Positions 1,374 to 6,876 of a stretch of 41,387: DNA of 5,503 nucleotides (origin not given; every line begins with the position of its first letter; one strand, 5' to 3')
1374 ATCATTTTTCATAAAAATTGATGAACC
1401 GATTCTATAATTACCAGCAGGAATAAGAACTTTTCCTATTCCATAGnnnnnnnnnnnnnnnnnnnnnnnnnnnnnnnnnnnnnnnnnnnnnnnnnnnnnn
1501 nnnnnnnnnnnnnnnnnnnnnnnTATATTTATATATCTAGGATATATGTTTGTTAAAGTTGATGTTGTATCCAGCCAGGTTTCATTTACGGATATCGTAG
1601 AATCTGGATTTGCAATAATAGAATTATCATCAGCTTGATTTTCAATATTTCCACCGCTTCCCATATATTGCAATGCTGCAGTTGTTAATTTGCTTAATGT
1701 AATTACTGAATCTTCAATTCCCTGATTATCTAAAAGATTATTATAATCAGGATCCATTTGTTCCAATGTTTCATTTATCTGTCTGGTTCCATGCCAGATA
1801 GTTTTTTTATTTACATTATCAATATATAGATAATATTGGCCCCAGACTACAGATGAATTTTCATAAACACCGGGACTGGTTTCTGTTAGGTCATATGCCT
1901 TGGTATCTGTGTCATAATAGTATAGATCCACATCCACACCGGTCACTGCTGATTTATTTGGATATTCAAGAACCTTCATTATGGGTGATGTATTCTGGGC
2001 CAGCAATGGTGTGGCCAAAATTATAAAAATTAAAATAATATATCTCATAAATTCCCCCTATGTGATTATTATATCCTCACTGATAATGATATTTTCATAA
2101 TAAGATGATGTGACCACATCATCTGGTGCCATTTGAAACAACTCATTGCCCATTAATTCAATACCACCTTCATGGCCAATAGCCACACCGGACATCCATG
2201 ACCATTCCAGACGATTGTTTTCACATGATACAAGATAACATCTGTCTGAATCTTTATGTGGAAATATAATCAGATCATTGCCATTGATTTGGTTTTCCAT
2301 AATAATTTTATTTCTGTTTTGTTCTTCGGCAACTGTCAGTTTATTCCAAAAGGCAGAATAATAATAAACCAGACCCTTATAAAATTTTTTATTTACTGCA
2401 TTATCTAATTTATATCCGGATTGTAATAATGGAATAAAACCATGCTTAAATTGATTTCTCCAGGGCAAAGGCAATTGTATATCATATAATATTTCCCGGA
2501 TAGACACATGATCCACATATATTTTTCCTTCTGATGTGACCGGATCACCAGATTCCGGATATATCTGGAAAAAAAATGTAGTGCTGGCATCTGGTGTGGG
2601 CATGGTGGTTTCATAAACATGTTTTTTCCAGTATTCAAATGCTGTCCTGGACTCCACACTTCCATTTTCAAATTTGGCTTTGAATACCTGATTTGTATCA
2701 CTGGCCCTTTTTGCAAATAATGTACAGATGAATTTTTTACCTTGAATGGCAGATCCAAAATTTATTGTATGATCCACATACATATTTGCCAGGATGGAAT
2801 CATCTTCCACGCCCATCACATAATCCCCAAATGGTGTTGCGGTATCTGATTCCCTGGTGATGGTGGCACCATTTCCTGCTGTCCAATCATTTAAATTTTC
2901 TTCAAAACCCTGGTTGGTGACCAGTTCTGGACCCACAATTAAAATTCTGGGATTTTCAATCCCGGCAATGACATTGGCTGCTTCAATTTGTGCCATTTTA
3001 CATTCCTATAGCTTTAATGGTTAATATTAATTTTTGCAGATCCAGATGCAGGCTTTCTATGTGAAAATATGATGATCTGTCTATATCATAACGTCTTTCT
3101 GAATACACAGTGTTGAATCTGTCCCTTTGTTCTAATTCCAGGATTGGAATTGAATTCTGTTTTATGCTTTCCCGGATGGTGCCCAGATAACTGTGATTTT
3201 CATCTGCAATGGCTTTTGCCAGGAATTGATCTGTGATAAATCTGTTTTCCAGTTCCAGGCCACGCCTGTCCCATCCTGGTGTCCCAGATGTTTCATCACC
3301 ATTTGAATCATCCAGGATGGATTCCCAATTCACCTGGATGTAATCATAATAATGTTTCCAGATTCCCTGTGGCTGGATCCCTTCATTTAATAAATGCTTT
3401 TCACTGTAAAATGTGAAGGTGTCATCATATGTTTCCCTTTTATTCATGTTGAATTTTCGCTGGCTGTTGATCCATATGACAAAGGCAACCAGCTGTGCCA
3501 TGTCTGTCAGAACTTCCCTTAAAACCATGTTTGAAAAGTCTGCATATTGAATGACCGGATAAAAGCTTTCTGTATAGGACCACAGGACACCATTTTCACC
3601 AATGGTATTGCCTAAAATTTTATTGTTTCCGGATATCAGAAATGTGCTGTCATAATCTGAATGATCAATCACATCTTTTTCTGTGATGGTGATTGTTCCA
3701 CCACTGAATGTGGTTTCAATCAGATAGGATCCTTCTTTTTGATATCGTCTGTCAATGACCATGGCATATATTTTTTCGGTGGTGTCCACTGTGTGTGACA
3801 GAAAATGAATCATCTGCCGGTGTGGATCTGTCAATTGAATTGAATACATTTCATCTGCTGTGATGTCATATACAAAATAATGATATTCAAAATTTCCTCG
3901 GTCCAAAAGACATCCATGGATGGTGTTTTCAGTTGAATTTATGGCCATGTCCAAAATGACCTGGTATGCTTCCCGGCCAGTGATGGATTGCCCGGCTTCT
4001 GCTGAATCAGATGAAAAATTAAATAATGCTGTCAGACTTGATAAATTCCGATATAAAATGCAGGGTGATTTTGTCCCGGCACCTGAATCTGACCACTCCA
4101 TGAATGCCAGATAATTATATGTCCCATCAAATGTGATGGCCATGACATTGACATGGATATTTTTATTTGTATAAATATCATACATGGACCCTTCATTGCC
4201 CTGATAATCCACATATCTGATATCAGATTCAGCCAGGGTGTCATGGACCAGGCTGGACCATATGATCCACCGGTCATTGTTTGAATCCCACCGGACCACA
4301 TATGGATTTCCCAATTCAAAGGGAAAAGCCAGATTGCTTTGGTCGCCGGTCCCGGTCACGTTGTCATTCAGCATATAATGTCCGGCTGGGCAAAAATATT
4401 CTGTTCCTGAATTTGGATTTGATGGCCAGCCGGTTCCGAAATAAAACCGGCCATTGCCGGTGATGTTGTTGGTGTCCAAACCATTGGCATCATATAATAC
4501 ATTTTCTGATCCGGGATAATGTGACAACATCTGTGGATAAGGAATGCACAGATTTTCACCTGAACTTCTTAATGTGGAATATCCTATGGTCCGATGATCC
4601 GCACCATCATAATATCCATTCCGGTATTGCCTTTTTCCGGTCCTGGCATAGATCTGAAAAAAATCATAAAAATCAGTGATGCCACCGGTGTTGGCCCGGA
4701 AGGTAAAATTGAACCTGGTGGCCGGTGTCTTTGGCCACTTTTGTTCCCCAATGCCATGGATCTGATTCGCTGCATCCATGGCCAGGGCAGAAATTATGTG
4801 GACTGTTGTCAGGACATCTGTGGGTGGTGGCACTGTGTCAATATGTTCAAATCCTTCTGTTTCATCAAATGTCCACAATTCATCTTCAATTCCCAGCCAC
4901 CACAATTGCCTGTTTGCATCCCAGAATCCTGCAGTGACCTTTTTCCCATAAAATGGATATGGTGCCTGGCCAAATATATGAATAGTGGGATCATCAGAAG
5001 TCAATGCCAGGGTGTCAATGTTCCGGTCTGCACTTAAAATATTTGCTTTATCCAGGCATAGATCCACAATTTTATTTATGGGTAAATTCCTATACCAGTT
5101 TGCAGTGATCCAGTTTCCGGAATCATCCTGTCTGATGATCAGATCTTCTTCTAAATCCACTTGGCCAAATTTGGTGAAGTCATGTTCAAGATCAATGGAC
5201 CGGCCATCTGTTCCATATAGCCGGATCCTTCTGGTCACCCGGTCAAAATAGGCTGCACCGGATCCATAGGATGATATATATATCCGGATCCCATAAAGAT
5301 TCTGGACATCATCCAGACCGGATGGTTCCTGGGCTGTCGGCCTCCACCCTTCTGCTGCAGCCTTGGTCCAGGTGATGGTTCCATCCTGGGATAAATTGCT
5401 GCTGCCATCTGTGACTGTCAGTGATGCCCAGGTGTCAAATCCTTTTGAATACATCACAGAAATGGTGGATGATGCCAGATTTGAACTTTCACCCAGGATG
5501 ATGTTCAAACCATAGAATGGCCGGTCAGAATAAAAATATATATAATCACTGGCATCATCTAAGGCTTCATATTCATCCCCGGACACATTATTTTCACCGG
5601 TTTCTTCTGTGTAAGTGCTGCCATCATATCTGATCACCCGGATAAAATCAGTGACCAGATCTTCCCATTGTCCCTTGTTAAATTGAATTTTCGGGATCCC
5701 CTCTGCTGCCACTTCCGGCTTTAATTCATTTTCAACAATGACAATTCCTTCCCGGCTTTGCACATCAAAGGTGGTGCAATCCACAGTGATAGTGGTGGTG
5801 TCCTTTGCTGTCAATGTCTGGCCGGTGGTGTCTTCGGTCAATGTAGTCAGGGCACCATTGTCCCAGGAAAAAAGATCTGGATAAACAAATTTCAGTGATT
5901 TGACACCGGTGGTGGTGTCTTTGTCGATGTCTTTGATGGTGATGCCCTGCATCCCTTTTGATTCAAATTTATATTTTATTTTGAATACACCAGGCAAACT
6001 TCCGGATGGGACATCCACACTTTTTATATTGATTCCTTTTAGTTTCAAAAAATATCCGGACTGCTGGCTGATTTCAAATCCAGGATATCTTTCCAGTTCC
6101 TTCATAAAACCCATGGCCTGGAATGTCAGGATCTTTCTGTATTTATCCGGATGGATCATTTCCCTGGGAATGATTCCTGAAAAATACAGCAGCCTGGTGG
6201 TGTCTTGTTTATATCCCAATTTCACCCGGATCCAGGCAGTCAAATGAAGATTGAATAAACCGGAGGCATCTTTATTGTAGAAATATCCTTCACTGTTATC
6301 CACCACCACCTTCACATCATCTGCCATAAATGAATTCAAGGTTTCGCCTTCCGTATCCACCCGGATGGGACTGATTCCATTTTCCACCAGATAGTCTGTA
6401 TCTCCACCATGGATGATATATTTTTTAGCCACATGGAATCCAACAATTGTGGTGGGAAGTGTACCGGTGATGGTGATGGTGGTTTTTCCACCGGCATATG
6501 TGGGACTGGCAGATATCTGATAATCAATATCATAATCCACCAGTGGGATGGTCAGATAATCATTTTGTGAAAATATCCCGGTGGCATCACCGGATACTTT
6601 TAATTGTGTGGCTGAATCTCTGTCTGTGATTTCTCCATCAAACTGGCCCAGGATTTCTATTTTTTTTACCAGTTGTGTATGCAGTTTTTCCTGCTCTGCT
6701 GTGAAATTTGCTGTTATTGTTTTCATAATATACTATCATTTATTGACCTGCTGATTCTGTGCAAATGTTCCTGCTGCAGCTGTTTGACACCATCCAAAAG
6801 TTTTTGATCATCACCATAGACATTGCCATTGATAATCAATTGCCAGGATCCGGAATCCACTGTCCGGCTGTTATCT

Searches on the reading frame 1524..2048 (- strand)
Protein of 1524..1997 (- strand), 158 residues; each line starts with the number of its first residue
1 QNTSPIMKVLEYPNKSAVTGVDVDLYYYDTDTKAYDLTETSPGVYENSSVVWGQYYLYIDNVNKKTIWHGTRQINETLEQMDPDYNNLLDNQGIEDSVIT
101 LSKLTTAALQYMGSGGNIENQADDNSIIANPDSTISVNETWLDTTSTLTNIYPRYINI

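Call 55: find_homologous_proteins(query=A1)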
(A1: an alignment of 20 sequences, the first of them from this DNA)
Query A1 (20 sequences): 1934 candidates shared short words with the query, none scored E <= 0.001.

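Call 65: predict_structure(alignment_id=A1)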
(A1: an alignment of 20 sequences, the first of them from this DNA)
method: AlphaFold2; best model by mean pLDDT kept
length: 175 residues; sequences in the alignment: 20
mean_pLDDT: 73.0   pTM: 0.47
mean pLDDT of the five models: 73.0, 72.9, 70.1, 69.3, 69.2
residues with pLDDT >= 90: 48; 70-90: 41; 50-70: 63; < 50: 23
segments of 3 or more residues with pLDDT < 50: 108-116, 163-175
pLDDT, mean of each block of 10 residues (from residue 1): 86 77 90 92 92 96 93 89 80 63 54 51 64 60 64 64 44 39
secondary structure, 60 per line:
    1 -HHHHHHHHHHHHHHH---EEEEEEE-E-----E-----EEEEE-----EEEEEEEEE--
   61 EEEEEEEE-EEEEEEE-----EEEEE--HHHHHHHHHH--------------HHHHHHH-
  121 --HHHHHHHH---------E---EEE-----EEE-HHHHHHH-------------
elements in order: H2-16 E20-26 E40-44 E50-58 E61-68 E70-76 E82-86 H89-98 H113-119 H123-130 E144-146 E152-154 H156-162
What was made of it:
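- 1..2048 (-): g1, first 682 codons of the 867-aa tailspike-like protein. Signal peptide aa 1-17 (1998-2048). Conserved N-terminal beta-sandwich plus linker module aa 18-165 (1554-1997). Right-handed beta-helix about aa 170-640 (129-1541). AF2 model: helix 2-16 plus sandwich 20-86, pLDDT about 90 (call 65).
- AF2 models aa 2-16 as a helix (call 65).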

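Call 67: fold_search(model_id=the predicted structure, library=pdb)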
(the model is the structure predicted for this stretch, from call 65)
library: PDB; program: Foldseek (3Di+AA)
matches with E <= 10: 859; with E <= 0.001: 0
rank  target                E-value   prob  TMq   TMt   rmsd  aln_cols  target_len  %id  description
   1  8bdw_A                1.3e-02  1.00  0.33  0.55   4.7        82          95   16  Crystal structure of CnaB2 domain from Lactobacillus plantarum (released 2023-02-22)
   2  8bdw_H                2.4e-02  1.00  0.29  0.49   7.0        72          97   17  Crystal structure of CnaB2 domain from Lactobacillus plantarum (released 2023-02-22)
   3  9e7m_Ta               2.9e-02  1.00  0.30  0.51   4.8        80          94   20  In situ cryoEM structure of bacteriophage Ur-lambda tail tip complex (released 2025-11-05)
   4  3rkp_B                3.2e-02  1.00  0.30  0.16   7.0        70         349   17  Crystal structure of BcpA*(D312A), the major pilin subunit of Bacillus cereus (released 2012-05-30)
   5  4p0d                  4.1e-02  0.99  0.29  0.12   7.2        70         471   16  The T6 backbone pilin of serotype M6 Streptococcus pyogenes has a modular three-domain structure decorated with variable (released 2014-08-27)
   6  3hn5_A                6.2e-02  0.99  0.28  0.25   4.7        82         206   13  Crystal structure of BF0290 (YP_210027.1) from Bacteroides fragilis NCTC 9343 at 1.70 A resolution (released 2009-06-23)
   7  7kjk_A3               6.2e-02  0.92  0.32  0.41   7.2       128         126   13  The Neck region of Phage XM1 (6-fold symmetry) (released 2021-11-03)
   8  2bhz_A                7.9e-02  0.97  0.23  0.08   2.9        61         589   21  Crystal structure of Deinococcus radiodurans maltooligosyltrehalose trehalohydrolase in complex with maltose (released 2005-03-31)
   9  2bhu                  7.9e-02  0.90  0.23  0.08   6.6        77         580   18  Crystal structure of Deinococcus radiodurans maltooligosyltrehalose trehalohydrolase (released 2005-03-31)
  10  4yok                  8.9e-02  0.96  0.29  0.26   4.2        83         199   16  Crystal structure of a DUF3823 family protein (PARMER_04126) from Parabacteroides merdae ATCC 43184 at 1.80 A resolution (released 2015-03-25)
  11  2ee9_MODEL_1_A        1.1e-01  0.77  0.26  0.40   4.7        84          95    8  Solution structure of the 16th filamin domain from human Filamin-B (released 2007-08-21)
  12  4uzg                  1.3e-01  0.98  0.31  0.20   5.8        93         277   17  Crystal structure of group B streptococcus pilus 2b backbone protein SAK_1440 (released 2015-05-13)
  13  5n40                  1.3e-01  0.97  0.28  0.15   5.0        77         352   25  Structure of Yersinia pseudotuberculosis adhesin InvE (released 2017-04-12)
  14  9m00_A                1.3e-01  0.90  0.27  0.15   8.0        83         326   16  Crystal Structure of the Basal pilin EbpB from Enterococcus faecalis with a partially disordered N-terminal domain. (released 2025-07-16)
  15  5tth_A                1.4e-01  0.97  0.27  0.08   5.3        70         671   11  Heterodimeric SpyCatcher/SpyTag-fused zebrafish TRAP1 in ATP/ADP-hybrid state (released 2017-08-23)
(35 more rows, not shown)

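Call 78: search_protein_families(library=pfam, max_evalue=1, proteins=[window:1524-1997:-])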
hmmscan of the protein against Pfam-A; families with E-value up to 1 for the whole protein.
seq(158 aa): 0 families

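Call 97: fold_search(model_id=the predicted structure, library=viral)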
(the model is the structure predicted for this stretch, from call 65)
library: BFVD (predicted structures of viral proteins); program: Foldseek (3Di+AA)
matches with E <= 10: 646; with E <= 0.001: 0
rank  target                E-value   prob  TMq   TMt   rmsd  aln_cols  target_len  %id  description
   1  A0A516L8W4            1.2e-03  0.99  0.30  0.30  14.1       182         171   20  (no name in the UniProt tables at hand)
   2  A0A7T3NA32            1.8e-03  0.99  0.32  0.15  16.2       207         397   13  Putative tailspike protein [Serratia phage vB_SmaS_Bigdog]
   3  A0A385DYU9            2.1e-03  0.95  0.27  0.19  28.2       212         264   10  Minor tail protein [Gordonia phage Phistory]
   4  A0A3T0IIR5            6.4e-03  0.99  0.30  0.06  12.9       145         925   13  Tail family protein [Vibrio virus vB_VspP_SBP1]
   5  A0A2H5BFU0            7.6e-03  0.99  0.31  0.08  11.0       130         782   15  (no name in the UniProt tables at hand)
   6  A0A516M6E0            1.3e-02  1.00  0.32  0.10   4.9        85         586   15  (no name in the UniProt tables at hand)
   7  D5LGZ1                1.5e-02  0.99  0.32  0.08  12.9       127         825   16  Conserved phage protein [Escherichia phage vB_EcoM_ECO1230-10]
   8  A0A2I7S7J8            1.5e-02  0.91  0.25  0.08  14.6       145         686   17  (no name in the UniProt tables at hand)
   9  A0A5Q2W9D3            2.0e-02  1.00  0.32  0.52   4.0        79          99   10  (no name in the UniProt tables at hand)
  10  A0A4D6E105            2.1e-02  0.99  0.39  0.34   5.7       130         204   14  (no name in the UniProt tables at hand)
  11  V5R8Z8                2.2e-02  0.97  0.32  0.26  13.4       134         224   10  Uncharacterized protein [Arthrobacter phage vB_ArS-ArV2]
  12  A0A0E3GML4            2.2e-02  0.93  0.30  0.06   9.7       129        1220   19  Tail fiber protein [Enterobacteria phage JenK1]
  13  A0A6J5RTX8            2.4e-02  1.00  0.31  0.23   5.6        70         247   14  Uncharacterized protein [uncultured Caudovirales phage]
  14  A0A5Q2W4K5            3.2e-02  0.54  0.24  0.17  31.9       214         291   11  (no name in the UniProt tables at hand)
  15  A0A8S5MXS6            3.4e-02  1.00  0.37  0.13   3.0        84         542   15  Tail collar fiber protein [Myoviridae sp. ctRRy11]
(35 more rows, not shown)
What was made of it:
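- Weak structural matches of the N-module are mostly to tailspike or tail-fibre N-termini (call 97, E>=1e-3). Weak BFVD matches to tailspike N-termini (call 97).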

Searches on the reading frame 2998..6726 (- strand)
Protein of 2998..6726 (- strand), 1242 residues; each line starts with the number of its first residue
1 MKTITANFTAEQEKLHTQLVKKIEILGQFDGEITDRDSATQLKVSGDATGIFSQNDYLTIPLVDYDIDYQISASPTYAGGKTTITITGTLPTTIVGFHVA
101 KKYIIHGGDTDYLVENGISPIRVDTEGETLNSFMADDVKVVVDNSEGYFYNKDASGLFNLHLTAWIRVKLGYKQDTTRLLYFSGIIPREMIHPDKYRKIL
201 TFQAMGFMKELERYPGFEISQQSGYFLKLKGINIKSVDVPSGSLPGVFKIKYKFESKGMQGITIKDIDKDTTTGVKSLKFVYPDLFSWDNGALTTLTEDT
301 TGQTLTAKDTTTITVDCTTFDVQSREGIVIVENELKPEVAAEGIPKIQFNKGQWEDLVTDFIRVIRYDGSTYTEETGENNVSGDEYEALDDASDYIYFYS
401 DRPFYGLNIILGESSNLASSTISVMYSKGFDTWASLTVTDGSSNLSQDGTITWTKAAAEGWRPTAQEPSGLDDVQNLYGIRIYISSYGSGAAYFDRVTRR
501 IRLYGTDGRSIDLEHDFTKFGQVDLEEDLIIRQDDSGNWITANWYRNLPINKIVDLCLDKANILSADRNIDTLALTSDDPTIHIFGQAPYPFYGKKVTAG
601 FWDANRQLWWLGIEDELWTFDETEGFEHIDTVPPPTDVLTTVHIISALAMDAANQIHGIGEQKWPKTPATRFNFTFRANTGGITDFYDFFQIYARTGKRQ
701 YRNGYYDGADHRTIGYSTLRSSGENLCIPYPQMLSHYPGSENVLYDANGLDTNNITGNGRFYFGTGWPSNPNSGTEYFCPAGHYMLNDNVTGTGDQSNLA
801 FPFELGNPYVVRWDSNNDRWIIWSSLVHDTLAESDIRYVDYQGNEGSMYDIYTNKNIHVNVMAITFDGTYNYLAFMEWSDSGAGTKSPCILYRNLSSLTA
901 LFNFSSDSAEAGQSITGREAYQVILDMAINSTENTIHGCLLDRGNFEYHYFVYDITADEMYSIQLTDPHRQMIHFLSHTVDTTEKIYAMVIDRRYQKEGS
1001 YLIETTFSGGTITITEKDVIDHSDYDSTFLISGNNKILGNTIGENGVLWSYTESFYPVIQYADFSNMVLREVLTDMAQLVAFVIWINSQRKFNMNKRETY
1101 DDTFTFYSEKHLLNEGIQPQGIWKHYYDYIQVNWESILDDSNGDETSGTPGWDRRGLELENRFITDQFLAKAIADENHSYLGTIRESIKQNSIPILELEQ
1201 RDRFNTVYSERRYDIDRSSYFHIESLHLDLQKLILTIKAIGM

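Call 11: search_protein_families(library=pfam, max_evalue=0.01, proteins=[window:2998-6726:-])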
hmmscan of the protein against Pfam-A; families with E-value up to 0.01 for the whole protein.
window:2998-6726:- (1242 aa): 0 families

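Call 12: search_protein_families(library=phrogs, max_evalue=0.01, proteins=[window:2998-6726:-])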
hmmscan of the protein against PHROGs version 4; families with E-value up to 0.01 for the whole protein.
window:2998-6726:- (1242 aa): 0 families

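Call 13: search_dna_similar(query=window:2998-6726:-, collection=phages, mode=protein, max_rows=20)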
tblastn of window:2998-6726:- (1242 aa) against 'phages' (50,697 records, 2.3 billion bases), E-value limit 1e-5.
No match.

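Call 14: find_related_loci(query=window:2998-6726:-, collection=viral_contigs, flank=10000)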
Query window:2998-6726:- (1242 aa) in viral_contigs; peptide patterns used: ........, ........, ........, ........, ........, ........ (x = any residue, [..] = any of these).
3 stretches matched a pattern; 1 encode a relative of the query (tblastn E <= 1e-3); 1 distinct loci.
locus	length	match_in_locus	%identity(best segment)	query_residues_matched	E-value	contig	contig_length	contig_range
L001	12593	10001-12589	69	1-858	0e+0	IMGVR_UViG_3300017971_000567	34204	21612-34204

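Call 85: find_related_loci(query=A5, collection=genome_contigs, flank=10000)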
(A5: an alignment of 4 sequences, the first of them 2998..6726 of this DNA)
Query A5 (1242 aa) in genome_contigs; peptide patterns used: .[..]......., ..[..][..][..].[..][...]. (x = any residue, [..] = any of these).
54 stretches matched a pattern; 5 encode a relative of the query (tblastn E <= 1e-3); 5 distinct loci.
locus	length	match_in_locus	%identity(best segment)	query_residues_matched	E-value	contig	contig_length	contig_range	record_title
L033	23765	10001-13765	30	1-1240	2e-159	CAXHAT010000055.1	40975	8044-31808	MAG TPA_asm: uncultured Deferribacteres bacterium isolate SRR12479933_maxbin2_2 genome assembly, contig: ERZ4874384.57,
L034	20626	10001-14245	33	6-1240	5e-90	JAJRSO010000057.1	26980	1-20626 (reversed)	MAG: Calditrichota bacterium isolate Dive96_bin1.111 k141_3885783, whole genome shotgun sequence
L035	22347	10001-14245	31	1-1240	3e-99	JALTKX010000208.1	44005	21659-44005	MAG: Calditrichia bacterium isolate S139_maxbin2_scaf2bin.257 S139_NODE_440_length_44005_cov_11.778477, whole genome sho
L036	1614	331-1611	33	1-407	4e-68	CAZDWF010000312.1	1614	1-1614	MAG TPA_asm: uncultured Bacteroidales bacterium isolate SRP167671_co2_84 genome assembly, contig: NODE_81927_length_1614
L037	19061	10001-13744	33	1-1240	0e+0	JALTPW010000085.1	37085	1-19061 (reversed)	MAG: Chromatiales bacterium isolate S140_maxbin2_scaf2bin.116 S140_NODE_118_length_37085_cov_4.822041, whole genome shot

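Call 100: search_protein_families(library=ncbifam, max_evalue=0.01, proteins=[window:2998-6726:-])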
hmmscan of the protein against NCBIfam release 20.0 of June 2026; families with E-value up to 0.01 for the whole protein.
window:2998-6726:- (1242 aa): 0 families
